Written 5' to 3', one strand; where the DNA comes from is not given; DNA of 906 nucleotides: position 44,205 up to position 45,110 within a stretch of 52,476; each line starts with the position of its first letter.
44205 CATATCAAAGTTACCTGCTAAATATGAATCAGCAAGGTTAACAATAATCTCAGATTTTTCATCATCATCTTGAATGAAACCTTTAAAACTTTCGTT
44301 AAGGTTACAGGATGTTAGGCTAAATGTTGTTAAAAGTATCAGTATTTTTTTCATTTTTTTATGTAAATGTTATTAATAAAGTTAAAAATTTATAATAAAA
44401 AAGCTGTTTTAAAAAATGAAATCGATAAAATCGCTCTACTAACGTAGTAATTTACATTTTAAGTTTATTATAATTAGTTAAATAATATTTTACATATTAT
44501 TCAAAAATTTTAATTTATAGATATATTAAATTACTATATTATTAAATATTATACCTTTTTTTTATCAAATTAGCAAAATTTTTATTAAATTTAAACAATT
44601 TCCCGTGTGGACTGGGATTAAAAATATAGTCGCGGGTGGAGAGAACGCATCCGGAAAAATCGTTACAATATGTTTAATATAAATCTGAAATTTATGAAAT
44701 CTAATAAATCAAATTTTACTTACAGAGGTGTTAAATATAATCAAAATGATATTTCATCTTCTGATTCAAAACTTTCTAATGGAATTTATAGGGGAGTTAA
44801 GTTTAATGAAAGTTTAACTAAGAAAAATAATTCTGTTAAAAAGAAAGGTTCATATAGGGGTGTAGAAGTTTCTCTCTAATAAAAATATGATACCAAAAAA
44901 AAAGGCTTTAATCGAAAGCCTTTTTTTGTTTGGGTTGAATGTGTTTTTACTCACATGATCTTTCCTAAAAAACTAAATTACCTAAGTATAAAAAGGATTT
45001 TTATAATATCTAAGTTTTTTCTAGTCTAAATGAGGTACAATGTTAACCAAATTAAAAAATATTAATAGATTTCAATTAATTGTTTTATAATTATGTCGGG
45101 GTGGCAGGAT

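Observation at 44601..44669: Isolated G+C-rich element with two mutually exclusive hairpins in the leader of the YRGV mini-ORF: candidate RNA switch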

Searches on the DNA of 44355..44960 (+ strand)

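Call 4: search_rna_families(source=window, start=44355, end=44960, threshold=evalue, max_evalue=10, show_alignments=5)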
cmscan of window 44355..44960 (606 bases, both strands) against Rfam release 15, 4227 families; matches with E-value up to 10: 10.
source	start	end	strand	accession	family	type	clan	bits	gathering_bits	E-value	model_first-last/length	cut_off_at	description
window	44857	44926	+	RF02057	STnc40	Gene; sRNA;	-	25.3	45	0.044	1-70/70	no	Salmonella enterica sRNA STnc40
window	44863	44930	+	RF02713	MCS4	Gene; sRNA;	-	19.4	56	3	1-123/123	no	Mycoplasma sRNA MCS4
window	44798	44876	-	RF02362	Yfr10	Gene; sRNA;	-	17.5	43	7.5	1-78/78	no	Cyanobacterial functional RNA 10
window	44896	44960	-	RF00506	Thr_leader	Cis-reg; leader;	-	17.3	55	1.2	46-118/118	5'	Threonine operon leader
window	44888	44950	-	RF02362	Yfr10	Gene; sRNA;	-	17.2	43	8.7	1-78/78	no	Cyanobacterial functional RNA 10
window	44892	44925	-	RF00489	ctRNA_p42d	Gene; antisense;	-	17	50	0.97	1-46/46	no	ctRNA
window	44877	44929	+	RF01859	Phe_leader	Cis-reg; leader;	-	15.6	55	8.4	1-125/125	no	Phenylalanine leader peptide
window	44881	44937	+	RF02436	SpF43_sRNA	Gene; sRNA;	-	14.5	70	9.1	1-99/99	no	Streptococcus sRNA SpF43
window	44896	44928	-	RF03483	MIR319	Gene; miRNA;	-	13.8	54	9.3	1-92/92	no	MIR319 microRNA precursor family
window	44866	44935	-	RF01264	snR83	Gene; snRNA; snoRNA; HACA-box;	CL00023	11.8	75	3.7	1-308/308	no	Small nucleolar RNA snR83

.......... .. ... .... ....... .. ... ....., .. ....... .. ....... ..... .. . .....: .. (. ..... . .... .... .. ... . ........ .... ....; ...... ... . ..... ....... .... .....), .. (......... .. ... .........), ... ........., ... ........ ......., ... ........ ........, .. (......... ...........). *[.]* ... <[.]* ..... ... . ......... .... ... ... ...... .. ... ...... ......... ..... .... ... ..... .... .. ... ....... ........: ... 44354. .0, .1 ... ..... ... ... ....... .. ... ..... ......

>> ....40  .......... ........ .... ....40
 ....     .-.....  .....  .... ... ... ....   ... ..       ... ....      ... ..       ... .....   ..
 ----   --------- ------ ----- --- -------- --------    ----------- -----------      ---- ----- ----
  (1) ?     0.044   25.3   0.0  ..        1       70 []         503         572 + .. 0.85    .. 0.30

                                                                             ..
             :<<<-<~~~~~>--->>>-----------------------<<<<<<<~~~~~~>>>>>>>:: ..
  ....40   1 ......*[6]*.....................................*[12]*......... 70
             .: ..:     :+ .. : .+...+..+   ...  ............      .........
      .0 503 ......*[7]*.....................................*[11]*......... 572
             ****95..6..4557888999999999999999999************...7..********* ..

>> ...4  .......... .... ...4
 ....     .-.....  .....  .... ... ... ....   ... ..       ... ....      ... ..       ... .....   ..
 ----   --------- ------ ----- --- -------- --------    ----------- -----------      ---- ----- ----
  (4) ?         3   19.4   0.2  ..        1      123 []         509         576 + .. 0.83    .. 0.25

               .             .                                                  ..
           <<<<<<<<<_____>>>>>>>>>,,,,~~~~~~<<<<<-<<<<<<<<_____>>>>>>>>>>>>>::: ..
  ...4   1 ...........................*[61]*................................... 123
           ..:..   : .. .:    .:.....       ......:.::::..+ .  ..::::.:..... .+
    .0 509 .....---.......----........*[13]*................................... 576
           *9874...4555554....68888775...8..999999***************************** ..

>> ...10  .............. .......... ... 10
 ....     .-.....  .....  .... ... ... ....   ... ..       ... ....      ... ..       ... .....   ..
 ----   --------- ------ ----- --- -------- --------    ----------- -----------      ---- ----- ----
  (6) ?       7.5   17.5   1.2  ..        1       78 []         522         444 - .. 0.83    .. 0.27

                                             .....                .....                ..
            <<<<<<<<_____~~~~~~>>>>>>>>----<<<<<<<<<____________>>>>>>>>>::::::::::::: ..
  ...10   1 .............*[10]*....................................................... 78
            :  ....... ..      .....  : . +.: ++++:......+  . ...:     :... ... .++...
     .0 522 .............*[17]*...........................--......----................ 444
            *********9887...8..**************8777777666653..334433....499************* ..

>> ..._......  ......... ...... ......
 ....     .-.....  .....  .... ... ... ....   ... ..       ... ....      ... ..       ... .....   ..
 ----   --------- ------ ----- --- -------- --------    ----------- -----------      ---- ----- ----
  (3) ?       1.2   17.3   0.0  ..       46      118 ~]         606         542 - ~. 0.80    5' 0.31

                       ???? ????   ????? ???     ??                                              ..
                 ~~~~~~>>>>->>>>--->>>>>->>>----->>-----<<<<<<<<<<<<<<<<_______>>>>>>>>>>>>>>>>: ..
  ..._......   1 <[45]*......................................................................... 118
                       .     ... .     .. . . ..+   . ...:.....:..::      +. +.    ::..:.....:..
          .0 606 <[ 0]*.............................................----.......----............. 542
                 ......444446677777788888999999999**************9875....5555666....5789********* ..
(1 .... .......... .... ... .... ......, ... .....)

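Call 26: search_rna_families(source=window, start=44585, end=44700, threshold=evalue, max_evalue=10, show_alignments=6)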
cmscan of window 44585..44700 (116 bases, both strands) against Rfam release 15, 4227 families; matches with E-value up to 10: 2.
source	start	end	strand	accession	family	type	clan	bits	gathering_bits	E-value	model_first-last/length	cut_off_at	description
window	44598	44645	+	RF02991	GP20-a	Cis-reg;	-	14.2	47.2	2.6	1-97/97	no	GP20-a RNA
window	44585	44671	+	RF02970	EGFOA-assoc-1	Gene; sRNA;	-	8.4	224.5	1.9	158-250/250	5'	EGFOA-assoc-1 RNA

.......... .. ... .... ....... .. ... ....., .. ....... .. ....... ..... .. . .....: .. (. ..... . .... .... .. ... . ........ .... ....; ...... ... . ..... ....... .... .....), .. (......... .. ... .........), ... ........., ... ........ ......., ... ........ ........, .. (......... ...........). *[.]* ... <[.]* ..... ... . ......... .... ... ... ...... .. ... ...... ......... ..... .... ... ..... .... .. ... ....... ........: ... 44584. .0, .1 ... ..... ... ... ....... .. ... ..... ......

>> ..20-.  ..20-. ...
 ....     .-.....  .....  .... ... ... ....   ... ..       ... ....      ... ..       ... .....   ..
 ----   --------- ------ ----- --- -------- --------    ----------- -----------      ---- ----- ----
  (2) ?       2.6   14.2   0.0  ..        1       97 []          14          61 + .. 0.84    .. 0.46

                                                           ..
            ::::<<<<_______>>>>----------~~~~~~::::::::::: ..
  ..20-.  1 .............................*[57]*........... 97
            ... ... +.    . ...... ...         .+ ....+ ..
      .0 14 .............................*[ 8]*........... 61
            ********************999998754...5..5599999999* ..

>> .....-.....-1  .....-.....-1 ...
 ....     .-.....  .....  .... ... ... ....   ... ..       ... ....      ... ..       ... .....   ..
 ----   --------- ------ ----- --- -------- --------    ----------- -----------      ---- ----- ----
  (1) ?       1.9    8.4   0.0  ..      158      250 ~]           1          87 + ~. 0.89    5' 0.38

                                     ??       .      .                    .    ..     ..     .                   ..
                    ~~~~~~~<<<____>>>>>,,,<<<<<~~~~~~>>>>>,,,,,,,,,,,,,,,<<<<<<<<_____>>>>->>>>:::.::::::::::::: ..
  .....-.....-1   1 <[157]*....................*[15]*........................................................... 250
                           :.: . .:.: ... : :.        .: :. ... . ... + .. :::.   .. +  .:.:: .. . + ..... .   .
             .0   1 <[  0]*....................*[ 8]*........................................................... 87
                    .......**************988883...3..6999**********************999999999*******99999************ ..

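Call 53: search_rna_families(sources=[L018, L019, L010, L020], threshold=gathering, show_alignments=2)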
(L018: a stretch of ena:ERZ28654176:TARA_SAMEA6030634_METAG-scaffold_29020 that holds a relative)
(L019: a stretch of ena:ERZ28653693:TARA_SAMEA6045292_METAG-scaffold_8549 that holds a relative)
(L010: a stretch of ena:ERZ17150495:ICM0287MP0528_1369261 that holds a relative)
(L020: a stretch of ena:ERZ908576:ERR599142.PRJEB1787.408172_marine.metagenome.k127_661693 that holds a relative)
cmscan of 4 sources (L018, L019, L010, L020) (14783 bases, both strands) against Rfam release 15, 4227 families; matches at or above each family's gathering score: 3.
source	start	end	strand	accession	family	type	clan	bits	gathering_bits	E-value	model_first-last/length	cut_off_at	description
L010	2007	2080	-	RF00005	tRNA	Gene; tRNA;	CL00001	59.6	29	5.3e-11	1-71/71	no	tRNA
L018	1434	1552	+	RF01739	Glutamine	Cis-reg; riboswitch;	-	50.5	35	9.5e-09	1-53/53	no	Glutamine riboswitch aptamer (glnA leader)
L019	877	1014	+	RF01739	Glutamine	Cis-reg; riboswitch;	-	43.4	35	8.4e-07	1-53/53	no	Glutamine riboswitch aptamer (glnA leader)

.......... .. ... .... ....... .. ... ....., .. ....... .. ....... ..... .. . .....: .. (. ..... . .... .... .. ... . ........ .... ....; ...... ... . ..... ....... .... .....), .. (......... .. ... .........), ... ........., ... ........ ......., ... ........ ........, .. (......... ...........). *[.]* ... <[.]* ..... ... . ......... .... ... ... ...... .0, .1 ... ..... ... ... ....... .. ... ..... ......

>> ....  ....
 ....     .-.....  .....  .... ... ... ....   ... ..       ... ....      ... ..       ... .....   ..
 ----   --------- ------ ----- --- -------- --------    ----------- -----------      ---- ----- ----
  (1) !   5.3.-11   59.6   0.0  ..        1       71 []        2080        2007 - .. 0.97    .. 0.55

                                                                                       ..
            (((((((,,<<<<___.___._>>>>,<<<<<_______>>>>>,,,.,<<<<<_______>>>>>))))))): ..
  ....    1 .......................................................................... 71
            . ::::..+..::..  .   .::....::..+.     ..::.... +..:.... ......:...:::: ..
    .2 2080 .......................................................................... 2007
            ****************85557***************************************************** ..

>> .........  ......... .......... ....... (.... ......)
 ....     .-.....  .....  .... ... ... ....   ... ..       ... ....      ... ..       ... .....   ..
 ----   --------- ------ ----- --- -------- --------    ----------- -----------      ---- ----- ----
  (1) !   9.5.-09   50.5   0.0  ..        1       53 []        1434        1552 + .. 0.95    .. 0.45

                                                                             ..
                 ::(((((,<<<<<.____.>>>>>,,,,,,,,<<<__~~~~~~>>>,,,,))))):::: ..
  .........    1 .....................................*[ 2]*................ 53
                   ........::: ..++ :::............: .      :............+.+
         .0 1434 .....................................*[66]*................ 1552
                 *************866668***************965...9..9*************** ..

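Call 64: build_rna_model(alignment_id=A4, structure=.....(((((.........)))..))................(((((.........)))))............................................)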
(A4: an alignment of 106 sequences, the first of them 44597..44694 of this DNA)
Model R1 built from alignment A4 (106 sequences, 105 columns); structure: as given.
model positions 98; base pairs 10; branch points 1; effective number of sequences 1.86; information 0.59 bits per position. Calibrated on 0.2 Mb of random sequence (short: E-values are rough).
structure used (alignment columns):
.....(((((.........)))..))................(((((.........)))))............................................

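Call 65: search_with_rna_model(model_id=R1, source=window, max_evalue=10, show_alignments=3)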
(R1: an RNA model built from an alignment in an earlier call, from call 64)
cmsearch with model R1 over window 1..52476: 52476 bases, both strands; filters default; matches with E-value up to 10: 3.
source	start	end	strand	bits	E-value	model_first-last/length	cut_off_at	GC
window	44597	44695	+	104.6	8.1e-22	1-98/98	no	0.35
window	11841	11934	+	12.2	2.6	1-98/98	no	0.3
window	26204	26285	-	11.6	3.5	1-98/98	no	0.29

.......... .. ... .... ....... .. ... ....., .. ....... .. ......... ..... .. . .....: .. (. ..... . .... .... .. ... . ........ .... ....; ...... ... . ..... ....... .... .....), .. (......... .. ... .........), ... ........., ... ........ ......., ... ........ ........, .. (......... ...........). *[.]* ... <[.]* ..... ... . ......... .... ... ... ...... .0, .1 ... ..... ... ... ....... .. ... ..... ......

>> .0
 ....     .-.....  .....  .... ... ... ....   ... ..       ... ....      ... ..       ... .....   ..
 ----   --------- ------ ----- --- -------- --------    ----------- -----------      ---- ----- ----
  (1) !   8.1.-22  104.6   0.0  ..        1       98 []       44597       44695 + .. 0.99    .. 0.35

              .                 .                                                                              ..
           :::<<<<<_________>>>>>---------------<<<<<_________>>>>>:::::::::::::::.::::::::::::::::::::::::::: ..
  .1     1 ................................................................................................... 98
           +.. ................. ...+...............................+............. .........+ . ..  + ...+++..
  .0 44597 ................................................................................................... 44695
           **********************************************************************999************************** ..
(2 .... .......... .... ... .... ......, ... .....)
